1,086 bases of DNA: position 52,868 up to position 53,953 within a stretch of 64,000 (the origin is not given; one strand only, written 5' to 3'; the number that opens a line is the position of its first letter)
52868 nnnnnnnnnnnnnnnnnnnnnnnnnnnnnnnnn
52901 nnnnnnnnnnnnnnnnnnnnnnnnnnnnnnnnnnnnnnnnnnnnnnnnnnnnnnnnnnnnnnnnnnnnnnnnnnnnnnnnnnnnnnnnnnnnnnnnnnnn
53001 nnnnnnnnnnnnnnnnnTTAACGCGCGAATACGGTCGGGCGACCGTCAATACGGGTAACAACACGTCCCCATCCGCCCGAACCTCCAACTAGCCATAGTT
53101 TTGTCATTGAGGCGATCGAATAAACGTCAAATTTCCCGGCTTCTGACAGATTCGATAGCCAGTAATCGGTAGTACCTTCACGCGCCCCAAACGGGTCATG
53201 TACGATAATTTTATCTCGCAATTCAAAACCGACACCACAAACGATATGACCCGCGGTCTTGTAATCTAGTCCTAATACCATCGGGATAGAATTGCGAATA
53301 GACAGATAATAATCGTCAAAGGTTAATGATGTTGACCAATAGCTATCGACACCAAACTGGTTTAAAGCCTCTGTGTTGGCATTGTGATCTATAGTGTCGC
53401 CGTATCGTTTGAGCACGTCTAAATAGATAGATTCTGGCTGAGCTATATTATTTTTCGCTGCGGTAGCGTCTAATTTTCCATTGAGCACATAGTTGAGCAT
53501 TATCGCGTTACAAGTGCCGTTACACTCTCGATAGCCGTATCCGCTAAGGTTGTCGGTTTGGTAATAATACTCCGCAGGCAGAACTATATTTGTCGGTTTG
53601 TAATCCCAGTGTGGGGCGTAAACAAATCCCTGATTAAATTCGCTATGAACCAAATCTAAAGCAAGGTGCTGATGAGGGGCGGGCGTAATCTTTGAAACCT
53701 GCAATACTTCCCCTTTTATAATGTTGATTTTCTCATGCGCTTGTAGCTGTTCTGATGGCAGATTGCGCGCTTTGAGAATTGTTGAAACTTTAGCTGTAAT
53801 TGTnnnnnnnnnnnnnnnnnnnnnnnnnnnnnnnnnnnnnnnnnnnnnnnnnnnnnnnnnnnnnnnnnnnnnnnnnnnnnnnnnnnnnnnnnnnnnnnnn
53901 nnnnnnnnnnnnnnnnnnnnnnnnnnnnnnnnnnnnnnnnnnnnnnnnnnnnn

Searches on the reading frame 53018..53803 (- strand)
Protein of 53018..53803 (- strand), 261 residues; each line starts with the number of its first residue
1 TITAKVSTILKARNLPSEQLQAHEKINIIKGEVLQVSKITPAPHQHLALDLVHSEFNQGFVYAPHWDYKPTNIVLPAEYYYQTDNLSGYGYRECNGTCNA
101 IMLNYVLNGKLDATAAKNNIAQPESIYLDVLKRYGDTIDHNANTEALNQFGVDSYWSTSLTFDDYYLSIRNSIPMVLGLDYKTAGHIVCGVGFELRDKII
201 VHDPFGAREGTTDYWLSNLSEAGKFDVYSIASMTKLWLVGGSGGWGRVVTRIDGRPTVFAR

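Call 90: search_protein_families(library=pfam, proteins=[window:53018-53803:-], max_evalue=0.001)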
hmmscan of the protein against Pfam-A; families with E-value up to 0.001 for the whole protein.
window:53018-53803:- (261 aa): 1 family
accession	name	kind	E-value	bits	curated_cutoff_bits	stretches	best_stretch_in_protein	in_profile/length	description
PF13529.12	Peptidase_C39_2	-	2.2e-10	41.7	24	1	78-204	4-142/143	Peptidase_C39 like family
